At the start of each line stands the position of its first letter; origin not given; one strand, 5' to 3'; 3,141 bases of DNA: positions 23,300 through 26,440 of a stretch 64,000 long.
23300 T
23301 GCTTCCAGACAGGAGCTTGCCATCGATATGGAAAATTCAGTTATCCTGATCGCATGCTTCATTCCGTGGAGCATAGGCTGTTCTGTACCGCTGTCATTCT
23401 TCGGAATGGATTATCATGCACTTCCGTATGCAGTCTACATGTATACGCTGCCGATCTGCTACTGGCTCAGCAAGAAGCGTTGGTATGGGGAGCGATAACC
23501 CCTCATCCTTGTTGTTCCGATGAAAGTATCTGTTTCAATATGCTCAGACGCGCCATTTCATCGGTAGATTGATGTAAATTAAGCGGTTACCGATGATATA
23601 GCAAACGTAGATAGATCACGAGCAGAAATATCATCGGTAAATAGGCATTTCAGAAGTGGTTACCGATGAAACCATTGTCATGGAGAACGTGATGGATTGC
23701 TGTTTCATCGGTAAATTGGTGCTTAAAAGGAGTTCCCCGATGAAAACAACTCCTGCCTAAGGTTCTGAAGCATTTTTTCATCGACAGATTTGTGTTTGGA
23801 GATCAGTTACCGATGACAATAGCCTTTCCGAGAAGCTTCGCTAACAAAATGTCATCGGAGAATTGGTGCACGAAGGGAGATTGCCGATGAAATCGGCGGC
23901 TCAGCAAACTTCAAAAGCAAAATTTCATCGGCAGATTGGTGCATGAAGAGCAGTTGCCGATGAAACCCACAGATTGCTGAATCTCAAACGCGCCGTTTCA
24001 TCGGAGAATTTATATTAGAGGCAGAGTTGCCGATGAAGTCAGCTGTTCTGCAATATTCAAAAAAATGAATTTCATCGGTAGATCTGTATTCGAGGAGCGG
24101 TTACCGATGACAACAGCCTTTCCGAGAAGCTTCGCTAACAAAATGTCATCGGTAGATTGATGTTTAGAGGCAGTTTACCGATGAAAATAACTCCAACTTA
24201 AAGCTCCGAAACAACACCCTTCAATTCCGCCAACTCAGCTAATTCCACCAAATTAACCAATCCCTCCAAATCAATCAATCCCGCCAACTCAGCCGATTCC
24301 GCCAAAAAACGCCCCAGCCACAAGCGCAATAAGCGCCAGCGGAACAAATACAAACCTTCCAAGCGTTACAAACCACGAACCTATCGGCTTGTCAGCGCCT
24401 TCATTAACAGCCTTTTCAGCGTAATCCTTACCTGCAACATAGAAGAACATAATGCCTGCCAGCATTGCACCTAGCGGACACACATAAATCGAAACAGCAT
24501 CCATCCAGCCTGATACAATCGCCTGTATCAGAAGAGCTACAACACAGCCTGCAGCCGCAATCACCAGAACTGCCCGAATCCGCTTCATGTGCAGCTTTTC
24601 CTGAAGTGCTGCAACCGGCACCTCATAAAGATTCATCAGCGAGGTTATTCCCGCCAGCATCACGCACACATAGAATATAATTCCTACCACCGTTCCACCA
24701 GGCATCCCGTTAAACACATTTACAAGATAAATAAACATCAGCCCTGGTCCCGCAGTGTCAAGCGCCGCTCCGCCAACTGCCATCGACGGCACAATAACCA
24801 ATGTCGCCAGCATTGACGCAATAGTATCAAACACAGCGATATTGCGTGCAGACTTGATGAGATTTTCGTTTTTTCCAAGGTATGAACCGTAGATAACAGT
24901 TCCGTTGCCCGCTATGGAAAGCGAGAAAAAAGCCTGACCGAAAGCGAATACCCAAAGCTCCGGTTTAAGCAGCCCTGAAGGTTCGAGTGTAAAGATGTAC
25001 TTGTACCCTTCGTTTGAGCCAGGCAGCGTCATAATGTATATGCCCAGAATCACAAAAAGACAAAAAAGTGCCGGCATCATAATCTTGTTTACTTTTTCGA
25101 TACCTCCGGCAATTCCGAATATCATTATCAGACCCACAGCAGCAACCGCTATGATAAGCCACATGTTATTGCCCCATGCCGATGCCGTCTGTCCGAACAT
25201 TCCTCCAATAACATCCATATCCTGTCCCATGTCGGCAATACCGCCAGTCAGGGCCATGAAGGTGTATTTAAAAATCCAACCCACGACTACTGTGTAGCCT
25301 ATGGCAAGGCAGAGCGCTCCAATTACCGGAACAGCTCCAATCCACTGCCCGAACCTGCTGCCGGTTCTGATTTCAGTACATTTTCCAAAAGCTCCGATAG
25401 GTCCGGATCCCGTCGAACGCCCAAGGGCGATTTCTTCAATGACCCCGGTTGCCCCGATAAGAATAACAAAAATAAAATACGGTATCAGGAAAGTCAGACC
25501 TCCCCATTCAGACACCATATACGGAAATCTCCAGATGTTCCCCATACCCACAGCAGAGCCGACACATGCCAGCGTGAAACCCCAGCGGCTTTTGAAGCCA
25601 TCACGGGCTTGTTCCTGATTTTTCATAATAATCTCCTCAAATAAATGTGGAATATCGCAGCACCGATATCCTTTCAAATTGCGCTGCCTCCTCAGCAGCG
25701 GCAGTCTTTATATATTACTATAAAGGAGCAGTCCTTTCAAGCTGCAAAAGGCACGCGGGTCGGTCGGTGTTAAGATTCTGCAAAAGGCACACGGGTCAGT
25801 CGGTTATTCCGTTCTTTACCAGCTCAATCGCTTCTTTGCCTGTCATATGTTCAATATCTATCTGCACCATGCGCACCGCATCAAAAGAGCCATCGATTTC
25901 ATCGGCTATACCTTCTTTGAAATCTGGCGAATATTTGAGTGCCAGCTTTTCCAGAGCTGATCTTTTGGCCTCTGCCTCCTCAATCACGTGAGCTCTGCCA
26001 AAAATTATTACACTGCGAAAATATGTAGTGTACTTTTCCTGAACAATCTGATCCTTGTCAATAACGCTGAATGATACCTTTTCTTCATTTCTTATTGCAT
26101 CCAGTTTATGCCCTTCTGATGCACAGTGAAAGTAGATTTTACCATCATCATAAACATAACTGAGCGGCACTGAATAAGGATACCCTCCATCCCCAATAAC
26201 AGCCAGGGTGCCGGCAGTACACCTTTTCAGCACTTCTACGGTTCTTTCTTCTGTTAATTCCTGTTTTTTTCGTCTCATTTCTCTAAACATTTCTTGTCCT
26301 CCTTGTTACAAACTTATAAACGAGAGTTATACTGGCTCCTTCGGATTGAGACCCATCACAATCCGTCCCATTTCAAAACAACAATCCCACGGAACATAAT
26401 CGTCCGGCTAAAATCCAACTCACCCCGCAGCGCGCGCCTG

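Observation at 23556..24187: Nine 43-nt long-loop hairpins on a strict 73/74-bp lattice between two convergent transporter genes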

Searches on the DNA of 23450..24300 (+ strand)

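Call 50: search_dna_similar(query=window:23499-24288:+, collection=phages, mode=distant, max_evalue=1, max_rows=10)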
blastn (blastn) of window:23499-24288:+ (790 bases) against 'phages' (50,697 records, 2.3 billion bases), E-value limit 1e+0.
No match.

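Call 51: search_dna_similar(query=window:23499-24288:+, collection=plasmids, mode=distant, max_evalue=1, max_rows=10)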
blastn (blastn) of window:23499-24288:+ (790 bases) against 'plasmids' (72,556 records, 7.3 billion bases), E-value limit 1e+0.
No match.

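Call 61: search_rna_families(source=window, start=23450, end=24300, threshold=evalue, max_evalue=10, show_alignments=3)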
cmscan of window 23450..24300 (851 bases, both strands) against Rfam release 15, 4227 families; matches with E-value up to 10: 8.
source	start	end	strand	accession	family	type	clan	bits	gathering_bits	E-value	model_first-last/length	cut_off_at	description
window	23536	23598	-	RF00559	L21_leader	Cis-reg; leader;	-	17.2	36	2.1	1-77/77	no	Ribosomal protein L21 leader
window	23470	23545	+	RF03099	RAGATH-23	Gene; sRNA;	-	15.5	92.6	5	1-99/99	no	RAGATH-23 RNA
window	23908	23958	-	RF03060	uup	Cis-reg;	-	15.4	36.8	4.7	1-48/48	no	uup RNA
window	23939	23982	+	RF01136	sR28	Gene; snRNA; snoRNA; CD-box;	-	14.2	39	0.47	1-55/55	no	Small nucleolar RNA sR28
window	23939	24006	+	RF01173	snoU105B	Gene; snRNA; snoRNA; CD-box;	CL00075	14.2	49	8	1-80/80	no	Small nucleolar RNA U105B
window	23921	23974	-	RF04063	MIR2629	Gene; miRNA;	-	14.1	60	3.2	1-66/66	no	MIR2629 microRNA precursor family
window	23921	23975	+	RF00292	snoTBR5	Gene; snRNA; snoRNA; CD-box;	-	12.5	44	8.3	1-94/94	no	Small nucleolar RNA TBR5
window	24238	24300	-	RF03124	dCoV-3UTR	Cis-reg;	CL00117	10.5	174.8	2.3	346-410/410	5'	Deltacoronavirus 3'UTR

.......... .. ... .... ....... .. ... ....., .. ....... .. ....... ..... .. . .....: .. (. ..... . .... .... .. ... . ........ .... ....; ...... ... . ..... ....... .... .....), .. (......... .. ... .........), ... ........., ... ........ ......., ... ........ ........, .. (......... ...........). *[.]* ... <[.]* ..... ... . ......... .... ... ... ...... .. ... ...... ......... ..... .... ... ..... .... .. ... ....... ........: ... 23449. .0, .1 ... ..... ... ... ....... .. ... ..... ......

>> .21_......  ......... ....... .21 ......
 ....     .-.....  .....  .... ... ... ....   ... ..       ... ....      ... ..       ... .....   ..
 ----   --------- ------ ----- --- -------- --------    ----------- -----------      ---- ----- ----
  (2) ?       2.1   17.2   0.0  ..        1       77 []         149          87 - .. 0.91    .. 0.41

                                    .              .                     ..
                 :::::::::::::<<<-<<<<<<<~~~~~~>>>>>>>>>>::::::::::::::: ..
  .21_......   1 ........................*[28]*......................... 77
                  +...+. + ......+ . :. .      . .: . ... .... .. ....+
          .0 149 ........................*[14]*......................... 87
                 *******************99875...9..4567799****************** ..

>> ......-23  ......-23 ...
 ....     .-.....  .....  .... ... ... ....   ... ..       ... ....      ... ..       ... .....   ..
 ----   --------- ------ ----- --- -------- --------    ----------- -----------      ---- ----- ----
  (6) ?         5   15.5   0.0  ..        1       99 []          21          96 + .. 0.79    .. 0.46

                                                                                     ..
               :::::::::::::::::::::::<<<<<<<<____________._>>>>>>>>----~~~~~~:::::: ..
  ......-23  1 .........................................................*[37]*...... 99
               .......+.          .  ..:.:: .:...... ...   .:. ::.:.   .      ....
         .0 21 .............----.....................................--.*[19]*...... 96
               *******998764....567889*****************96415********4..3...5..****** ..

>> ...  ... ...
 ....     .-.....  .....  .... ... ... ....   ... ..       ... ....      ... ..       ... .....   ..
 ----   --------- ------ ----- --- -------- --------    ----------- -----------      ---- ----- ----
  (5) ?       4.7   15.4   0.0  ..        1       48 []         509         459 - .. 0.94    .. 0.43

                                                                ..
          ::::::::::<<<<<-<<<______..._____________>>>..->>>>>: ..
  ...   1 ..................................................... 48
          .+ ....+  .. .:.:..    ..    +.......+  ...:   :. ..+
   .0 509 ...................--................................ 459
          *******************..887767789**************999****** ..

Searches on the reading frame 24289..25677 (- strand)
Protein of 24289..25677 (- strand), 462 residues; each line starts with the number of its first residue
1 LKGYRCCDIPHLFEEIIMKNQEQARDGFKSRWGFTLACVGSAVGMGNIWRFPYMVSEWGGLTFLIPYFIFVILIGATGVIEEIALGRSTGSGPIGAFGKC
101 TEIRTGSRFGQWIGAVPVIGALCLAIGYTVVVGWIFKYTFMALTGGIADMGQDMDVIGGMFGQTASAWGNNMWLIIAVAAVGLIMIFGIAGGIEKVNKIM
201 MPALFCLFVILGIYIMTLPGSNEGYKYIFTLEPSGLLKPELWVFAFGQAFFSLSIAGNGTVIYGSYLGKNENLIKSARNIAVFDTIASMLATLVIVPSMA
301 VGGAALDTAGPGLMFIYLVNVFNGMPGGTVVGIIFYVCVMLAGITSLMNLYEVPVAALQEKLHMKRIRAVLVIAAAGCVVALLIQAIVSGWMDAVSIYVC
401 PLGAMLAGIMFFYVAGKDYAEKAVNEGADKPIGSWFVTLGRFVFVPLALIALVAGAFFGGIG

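Call 8: search_protein_families(library=pfam, proteins=[window:24289-25677:-])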
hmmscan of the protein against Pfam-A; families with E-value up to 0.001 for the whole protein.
window:24289-25677:- (462 aa): 1 family
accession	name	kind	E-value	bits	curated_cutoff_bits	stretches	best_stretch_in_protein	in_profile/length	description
PF00209.24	SNF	-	1.9e-46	159.3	27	2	168-385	173-406/524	Sodium:neurotransmitter symporter family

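Call 14: find_encoding_contigs(protein=window:24289-25677:-, flank=6000, max_places=10)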
Protein window:24289-25677:- (462 aa): no gene with exactly this product is on record in the collection.

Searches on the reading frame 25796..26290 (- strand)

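Call 8: search_protein_families(library=pfam, proteins=[window:25796-26290:-])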
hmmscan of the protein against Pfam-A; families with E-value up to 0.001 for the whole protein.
window:25796-26290:- (164 aa): 3 families
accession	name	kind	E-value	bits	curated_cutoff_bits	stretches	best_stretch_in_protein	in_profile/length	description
PF12900.13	Pyridox_ox_2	-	1.2e-25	90.5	27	1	14-152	2-139/140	Pyridoxamine 5'-phosphate oxidase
PF01243.27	PNPOx_N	-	3.5e-15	56.9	28.1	1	14-128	2-98/120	Pyridoxamine 5'-phosphate oxidase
PF04299.18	FMN_bind_2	-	1.9e-05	24.8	22.4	1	10-147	8-167/168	Putative FMN-binding domain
